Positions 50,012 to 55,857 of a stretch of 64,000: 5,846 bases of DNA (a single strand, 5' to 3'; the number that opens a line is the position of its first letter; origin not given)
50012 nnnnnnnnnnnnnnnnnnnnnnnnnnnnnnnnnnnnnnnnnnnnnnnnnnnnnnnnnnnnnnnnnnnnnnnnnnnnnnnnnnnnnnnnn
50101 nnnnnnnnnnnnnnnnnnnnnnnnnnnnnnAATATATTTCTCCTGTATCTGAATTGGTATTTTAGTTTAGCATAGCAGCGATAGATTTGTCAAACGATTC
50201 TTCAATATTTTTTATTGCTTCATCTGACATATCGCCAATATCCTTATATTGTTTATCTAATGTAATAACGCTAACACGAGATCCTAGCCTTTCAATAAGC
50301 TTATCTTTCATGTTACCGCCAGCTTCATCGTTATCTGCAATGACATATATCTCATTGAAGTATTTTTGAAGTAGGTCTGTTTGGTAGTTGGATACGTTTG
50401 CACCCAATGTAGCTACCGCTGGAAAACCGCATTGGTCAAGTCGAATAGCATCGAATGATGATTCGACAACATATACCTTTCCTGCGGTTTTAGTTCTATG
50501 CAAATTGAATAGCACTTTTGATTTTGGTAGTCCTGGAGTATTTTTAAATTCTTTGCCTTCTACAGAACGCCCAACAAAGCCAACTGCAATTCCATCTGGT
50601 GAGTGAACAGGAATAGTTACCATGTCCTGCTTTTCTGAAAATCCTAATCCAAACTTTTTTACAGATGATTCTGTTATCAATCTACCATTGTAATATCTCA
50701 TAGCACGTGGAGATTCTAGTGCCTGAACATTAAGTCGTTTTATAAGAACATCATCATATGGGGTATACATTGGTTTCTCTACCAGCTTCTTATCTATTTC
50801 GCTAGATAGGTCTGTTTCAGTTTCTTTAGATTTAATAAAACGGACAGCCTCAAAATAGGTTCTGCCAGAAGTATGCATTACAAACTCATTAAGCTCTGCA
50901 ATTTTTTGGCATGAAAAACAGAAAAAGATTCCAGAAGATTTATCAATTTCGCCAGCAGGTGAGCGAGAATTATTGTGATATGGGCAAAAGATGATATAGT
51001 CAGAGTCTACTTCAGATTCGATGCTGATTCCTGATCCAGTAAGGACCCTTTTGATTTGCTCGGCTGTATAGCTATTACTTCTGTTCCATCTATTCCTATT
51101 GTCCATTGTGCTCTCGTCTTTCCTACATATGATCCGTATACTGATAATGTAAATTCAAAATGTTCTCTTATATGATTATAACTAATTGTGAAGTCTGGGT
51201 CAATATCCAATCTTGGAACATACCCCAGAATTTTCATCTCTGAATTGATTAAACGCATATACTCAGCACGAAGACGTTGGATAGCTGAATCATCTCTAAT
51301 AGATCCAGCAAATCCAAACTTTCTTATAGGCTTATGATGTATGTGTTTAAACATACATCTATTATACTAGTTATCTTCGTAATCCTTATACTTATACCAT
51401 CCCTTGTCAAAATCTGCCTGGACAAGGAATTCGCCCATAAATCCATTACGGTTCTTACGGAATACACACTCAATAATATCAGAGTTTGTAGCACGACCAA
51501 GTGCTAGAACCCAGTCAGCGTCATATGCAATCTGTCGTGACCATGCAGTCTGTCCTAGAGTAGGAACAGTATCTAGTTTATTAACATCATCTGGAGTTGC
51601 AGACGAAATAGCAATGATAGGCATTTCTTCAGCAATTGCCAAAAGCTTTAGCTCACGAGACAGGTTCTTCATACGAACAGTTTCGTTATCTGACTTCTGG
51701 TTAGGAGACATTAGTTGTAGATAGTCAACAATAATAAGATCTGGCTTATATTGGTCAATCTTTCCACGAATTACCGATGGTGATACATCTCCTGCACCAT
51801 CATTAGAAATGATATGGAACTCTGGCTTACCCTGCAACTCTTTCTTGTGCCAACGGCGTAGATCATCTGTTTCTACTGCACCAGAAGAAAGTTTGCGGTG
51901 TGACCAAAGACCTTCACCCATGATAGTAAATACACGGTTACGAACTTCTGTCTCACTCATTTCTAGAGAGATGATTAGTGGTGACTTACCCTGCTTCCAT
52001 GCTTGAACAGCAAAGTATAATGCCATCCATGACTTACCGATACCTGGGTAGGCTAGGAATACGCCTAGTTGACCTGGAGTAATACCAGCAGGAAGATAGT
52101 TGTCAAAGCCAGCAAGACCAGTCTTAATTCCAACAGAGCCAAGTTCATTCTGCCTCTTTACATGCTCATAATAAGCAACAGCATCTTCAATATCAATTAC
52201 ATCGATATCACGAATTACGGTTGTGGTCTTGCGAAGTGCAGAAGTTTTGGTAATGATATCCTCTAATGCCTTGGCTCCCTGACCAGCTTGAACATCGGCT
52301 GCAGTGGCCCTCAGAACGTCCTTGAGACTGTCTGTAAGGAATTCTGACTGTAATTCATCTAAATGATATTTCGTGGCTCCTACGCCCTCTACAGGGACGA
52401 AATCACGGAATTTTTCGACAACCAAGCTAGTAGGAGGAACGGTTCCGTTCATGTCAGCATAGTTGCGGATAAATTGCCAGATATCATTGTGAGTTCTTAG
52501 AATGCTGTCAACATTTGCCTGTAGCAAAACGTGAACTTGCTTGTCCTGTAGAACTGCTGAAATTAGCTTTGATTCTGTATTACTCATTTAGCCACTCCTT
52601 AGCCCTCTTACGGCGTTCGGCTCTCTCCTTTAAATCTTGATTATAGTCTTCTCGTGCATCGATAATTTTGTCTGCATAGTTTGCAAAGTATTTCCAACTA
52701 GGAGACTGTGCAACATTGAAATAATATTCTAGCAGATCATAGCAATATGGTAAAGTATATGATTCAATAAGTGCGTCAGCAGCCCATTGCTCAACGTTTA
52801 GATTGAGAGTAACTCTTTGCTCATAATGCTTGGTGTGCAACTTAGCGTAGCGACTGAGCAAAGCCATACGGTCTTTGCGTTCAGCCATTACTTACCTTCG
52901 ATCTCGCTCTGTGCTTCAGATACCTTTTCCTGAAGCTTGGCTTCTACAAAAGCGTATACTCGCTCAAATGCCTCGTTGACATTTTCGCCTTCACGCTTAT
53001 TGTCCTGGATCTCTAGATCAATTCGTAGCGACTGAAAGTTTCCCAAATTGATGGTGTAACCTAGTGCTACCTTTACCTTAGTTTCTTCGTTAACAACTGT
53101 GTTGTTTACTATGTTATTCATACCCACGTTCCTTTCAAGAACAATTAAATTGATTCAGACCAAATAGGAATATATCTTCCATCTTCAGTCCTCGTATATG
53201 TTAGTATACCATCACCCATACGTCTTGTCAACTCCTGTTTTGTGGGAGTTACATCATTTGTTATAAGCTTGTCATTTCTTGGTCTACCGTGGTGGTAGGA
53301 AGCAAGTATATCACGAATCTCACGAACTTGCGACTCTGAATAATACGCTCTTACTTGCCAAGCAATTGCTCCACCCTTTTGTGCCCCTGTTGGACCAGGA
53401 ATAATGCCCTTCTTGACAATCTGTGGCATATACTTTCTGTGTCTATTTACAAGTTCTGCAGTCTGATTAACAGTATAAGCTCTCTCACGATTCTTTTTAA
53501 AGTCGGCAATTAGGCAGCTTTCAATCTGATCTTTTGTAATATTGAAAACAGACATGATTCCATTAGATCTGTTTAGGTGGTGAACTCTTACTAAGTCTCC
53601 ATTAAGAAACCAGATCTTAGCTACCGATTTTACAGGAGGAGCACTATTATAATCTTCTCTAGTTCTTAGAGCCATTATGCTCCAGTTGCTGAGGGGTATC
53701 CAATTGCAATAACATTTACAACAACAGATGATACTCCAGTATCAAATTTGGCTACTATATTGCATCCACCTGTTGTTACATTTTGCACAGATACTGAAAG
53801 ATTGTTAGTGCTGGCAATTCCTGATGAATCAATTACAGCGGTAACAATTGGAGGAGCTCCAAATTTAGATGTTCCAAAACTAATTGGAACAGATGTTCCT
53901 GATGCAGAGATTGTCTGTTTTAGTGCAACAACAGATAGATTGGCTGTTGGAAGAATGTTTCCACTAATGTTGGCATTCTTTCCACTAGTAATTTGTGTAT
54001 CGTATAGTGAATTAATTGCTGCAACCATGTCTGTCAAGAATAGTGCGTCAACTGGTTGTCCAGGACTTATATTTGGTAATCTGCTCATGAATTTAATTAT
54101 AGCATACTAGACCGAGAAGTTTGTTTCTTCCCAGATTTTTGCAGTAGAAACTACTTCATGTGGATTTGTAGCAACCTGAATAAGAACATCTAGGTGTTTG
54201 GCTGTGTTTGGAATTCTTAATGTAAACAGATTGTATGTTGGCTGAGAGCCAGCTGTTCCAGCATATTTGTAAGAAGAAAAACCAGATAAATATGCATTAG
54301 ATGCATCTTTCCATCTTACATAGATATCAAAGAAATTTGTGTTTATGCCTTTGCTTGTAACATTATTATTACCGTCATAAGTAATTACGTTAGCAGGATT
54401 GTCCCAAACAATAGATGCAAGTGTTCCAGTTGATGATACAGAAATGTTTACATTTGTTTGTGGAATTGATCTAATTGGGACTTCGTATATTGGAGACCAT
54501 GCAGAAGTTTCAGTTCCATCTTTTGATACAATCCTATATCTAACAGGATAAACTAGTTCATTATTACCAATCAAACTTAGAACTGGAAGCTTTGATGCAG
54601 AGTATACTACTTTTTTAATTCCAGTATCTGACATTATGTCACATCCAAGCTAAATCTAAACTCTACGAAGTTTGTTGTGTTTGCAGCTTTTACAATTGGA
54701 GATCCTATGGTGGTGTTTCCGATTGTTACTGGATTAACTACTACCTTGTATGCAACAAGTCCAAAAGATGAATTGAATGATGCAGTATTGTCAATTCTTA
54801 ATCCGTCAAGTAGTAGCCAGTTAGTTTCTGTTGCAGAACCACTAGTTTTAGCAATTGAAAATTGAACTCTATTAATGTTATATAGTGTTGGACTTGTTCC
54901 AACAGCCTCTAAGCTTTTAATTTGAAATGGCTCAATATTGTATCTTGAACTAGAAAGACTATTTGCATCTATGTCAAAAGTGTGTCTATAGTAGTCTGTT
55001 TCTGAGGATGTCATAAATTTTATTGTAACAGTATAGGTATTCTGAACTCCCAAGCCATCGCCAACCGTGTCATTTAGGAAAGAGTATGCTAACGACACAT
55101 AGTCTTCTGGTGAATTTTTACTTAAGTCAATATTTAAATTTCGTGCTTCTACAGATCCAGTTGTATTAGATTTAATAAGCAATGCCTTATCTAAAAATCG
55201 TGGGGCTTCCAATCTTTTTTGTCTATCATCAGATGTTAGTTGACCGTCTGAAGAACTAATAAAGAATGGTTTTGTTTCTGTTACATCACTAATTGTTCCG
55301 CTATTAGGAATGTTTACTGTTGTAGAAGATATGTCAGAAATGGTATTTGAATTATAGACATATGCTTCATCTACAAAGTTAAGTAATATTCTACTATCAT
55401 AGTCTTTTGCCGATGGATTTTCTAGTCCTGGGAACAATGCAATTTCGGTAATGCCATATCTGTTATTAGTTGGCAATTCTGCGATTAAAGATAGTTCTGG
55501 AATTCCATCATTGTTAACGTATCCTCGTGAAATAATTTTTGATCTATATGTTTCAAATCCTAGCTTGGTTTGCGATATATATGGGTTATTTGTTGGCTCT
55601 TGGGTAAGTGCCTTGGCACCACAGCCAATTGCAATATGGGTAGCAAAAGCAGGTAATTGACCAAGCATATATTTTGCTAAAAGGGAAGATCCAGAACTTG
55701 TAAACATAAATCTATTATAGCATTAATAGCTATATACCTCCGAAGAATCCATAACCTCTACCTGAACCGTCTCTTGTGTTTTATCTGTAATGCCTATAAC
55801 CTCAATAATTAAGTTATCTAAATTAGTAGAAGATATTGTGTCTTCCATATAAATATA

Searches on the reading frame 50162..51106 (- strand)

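Call 62: search_protein_families(library=pfam, proteins=[window:50162-51106:-], max_evalue=0.01)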
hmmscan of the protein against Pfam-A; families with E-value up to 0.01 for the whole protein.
window:50162-51106:- (314 aa): 6 families
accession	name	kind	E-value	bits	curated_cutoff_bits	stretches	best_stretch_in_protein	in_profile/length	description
PF13155.12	Toprim_2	-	5.1e-13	49.6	22.1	1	212-292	1-86/88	Toprim-like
PF13662.12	Toprim_4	-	7.2e-10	39.4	25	1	210-281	2-84/85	Toprim domain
PF01807.25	Zn_ribbon_DnaG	-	8.6e-10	38.8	24.9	1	34-94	29-88/98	CHC2 zinc finger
PF01751.28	Toprim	-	6.8e-07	29.8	23.1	1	211-274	2-80/96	Toprim domain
PF08275.17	DNAG_N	-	1.9e-06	28.4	26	0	163-205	79-127/128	DNA primase catalytic core, N-terminal domain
PF13362.12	Toprim_3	-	4.3e-05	24.3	27.2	1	211-293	2-88/95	Toprim domain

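Call 63: search_protein_families(library=phrogs, proteins=[window:50162-51106:-], max_evalue=0.001)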
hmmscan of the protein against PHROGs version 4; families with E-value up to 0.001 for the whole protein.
window:50162-51106:- (314 aa): 6 families
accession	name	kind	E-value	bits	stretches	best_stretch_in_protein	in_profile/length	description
phrog_47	-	DNA, RNA and nucleotide metabolism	8.2e-52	177.9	1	34-300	48-328/947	DNA primase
phrog_6444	-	DNA, RNA and nucleotide metabolism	1.3e-26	94.6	2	161-276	202-328/577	DNA primase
phrog_239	-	DNA, RNA and nucleotide metabolism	3.5e-20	73.6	1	39-296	43-298/801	DNA primase/helicase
phrog_849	-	DNA, RNA and nucleotide metabolism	1e-18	68.6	1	134-300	148-334/435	DNA primase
phrog_360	-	DNA, RNA and nucleotide metabolism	4.3e-05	24.6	1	37-115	30-101/133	DNA primase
phrog_18097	-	DNA, RNA and nucleotide metabolism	0.00017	22.2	1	35-126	31-116/199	DNA primase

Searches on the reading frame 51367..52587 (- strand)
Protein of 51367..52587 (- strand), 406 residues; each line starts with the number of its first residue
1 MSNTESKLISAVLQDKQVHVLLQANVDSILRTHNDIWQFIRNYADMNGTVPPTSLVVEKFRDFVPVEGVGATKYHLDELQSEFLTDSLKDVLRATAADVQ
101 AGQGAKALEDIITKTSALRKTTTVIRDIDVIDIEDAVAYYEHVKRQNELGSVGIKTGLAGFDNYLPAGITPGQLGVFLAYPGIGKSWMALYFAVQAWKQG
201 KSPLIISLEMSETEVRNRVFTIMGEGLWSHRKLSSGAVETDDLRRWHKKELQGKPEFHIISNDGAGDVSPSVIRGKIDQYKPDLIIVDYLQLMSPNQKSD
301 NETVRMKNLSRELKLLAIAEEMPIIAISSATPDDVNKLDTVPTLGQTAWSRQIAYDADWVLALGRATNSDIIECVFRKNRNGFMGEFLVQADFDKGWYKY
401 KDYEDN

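Call 11: search_protein_families(library=phrogs, proteins=[window:51367-52587:-])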
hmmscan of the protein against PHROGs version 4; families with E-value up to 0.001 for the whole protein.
window:51367-52587:- (406 aa): 6 families
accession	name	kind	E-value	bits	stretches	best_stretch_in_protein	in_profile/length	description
phrog_19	-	DNA, RNA and nucleotide metabolism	8.8e-65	220.7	1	1-396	160-576/621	DnaB-like replicative helicase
phrog_243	-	DNA, RNA and nucleotide metabolism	2.3e-21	77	1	168-387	31-252/273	DnaB-like replicative helicase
phrog_239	-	DNA, RNA and nucleotide metabolism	3.5e-21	76.9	1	101-404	298-602/801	DNA primase/helicase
phrog_11530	-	unknown function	8.2e-10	39.8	1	274-402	25-157/184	-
phrog_23150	-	unknown function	0.00015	22.4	1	88-191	114-213/217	-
phrog_26214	-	unknown function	0.00034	20.3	0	154-218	37-100/420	-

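Call 32: search_dna_similar(query=window:51367-52587:-, collection=phages, mode=protein, max_rows=15)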
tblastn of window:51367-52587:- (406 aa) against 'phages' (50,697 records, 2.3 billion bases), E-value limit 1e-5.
Records with a match: 1337; places in all: 1339; records where one place covers at least 80% of the query: 200.
Best place of each record, by identity: <60% 1337.
By first word of the organism name: Mycobacterium 402; Streptomyces 135; Staphylococcus 117; Acinetobacter 108; Pseudomonas 67; Vibrio 56; Gordonia 42; Clostridium 35; Bacteriophage 35; Streptococcus 34; and 62 more.
By host as written in the record: Mycobacterium smegmatis mc2 155 292; - 129; Mycobacterium smegmatis mc#155 55; Streptomyces griseus ATCC 10137 52; Acinetobacter baumannii 42; Pseudomonas aeruginosa 32; Streptomyces lividans JI 1326 31; Clostridium sporogenes ATCC-15579 30; and 296 more.
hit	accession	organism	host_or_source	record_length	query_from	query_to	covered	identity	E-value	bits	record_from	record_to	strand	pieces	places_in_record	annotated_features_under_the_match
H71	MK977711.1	Streptomyces phage Evy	Streptomyces griseus ATCC 10137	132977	1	399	98%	41.0%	5e-92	308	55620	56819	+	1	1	77: DNA helicase | 76: hypothetical protein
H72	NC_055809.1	Streptomyces phage Evy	Streptomyces griseus ATCC 10137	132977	1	399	98%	41.0%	5e-92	308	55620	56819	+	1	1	77: DNA helicase | 76: hypothetical protein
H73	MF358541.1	Streptomyces phage Warpy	Streptomyces griseus ATCC 10137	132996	1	399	98%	41.0%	5e-92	308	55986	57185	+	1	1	DNA helicase | hypothetical protein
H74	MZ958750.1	Streptomyces phage Targaryen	Streptomyces lividans JI 1326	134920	1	399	98%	41.0%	5e-92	308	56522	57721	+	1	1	77: DnaB-like dsDNA helicase | 76: hypothetical protein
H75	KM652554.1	Streptomyces phage Jay2Jay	Streptomyces lividans JI1326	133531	1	399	98%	40.8%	3e-91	306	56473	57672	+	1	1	81: DNA helicase | 80: hypothetical protein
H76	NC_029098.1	Streptomyces phage Jay2Jay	Streptomyces lividans JI1326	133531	1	399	98%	40.8%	3e-91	306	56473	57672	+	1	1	81: DNA helicase | 80: hypothetical protein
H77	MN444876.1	Streptomyces phage Daubenski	Streptomyces griseus ATCC 10137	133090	1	399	98%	40.0%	7e-91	305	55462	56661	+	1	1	74: DNA helicase | 73: hypothetical protein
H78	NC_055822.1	Streptomyces phage Daubenski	Streptomyces griseus ATCC 10137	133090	1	399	98%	40.0%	7e-91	305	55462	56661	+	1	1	74: DNA helicase | 73: hypothetical protein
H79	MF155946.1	Streptomyces phage Mildred21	Streptomyces viridochromogenes DSM40736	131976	1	399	98%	39.8%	2e-89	301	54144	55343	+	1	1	DNA helicase | hypothetical protein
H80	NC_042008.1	Streptomyces phage Mildred21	Streptomyces viridochromogenes DSM40736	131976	1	399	98%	39.8%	2e-89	301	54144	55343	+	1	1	DNA helicase | hypothetical protein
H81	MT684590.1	Streptomyces phage LilMartin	Streptomyces viridochromogenes DSM40736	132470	1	399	98%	39.5%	1e-88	298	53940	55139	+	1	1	73: DnaB-like dsDNA helicase | 72: hypothetical protein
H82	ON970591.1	Streptomyces phage Angela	Streptomyces griseus ATCC 10137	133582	1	399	98%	39.5%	1e-88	298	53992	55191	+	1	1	73: DnaB-like dsDNA helicase | 72: hypothetical protein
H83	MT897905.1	Streptomyces phage MulchMansion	Streptomyces viridochromogenes DSM40736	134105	1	399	98%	39.5%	1e-88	298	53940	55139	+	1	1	73: DnaB-like dsDNA helicase | 72: hypothetical protein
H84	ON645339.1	Streptomyces phage Sham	Streptomyces griseus ATCC 10137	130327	5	396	97%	39.8%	4e-88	297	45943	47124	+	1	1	52: DnaB-like dsDNA helicase | 51: hypothetical protein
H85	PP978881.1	Streptomyces phage Navo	Streptomyces lividans JI 1326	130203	1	399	98%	39.0%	1e-88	298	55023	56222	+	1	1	74: DnaB-like dsDNA helicase | 73: hypothetical protein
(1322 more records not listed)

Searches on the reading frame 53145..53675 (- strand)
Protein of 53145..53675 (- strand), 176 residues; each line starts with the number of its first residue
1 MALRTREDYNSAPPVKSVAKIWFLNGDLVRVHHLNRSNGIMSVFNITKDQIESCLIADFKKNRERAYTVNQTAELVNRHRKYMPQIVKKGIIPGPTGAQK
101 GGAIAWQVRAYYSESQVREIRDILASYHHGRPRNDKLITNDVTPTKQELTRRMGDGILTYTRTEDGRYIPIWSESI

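Call 62: search_protein_families(library=pfam, proteins=[window:53145-53675:-], max_evalue=0.01)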
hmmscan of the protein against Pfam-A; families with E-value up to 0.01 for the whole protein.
window:53145-53675:- (176 aa): 0 families

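Call 63: search_protein_families(library=phrogs, proteins=[window:53145-53675:-], max_evalue=0.001)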
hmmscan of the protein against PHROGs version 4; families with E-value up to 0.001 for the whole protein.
window:53145-53675:- (176 aa): 1 family
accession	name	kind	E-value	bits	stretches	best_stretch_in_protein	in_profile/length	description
phrog_9440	-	unknown function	1.2e-22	81.5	1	16-174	5-163/166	-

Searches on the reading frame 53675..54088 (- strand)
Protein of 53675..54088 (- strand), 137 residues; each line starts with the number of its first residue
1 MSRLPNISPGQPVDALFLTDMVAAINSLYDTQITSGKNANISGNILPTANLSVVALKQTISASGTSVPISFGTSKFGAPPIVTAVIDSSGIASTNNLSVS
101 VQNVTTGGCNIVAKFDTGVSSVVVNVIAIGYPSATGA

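Call 62: search_protein_families(library=pfam, proteins=[window:53675-54088:-], max_evalue=0.01)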
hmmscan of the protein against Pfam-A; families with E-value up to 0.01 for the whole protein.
window:53675-54088:- (137 aa): 1 family
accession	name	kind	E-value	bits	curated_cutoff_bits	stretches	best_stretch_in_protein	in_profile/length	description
PF09458.16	H_lectin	-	0.0001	22.8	24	1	67-128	2-66/67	H-type lectin domain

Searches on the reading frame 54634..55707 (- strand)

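Call 62: search_protein_families(library=pfam, proteins=[window:54634-55707:-], max_evalue=0.01)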
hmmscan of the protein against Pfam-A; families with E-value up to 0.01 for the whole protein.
window:54634-55707:- (357 aa): 0 families

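Call 63: search_protein_families(library=phrogs, proteins=[window:54634-55707:-], max_evalue=0.001)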
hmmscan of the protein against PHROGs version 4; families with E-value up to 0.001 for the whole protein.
window:54634-55707:- (357 aa): 1 family
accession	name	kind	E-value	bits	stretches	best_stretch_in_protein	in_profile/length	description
phrog_9983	-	tail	8.4e-15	55.8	2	189-327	138-255/273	tail protein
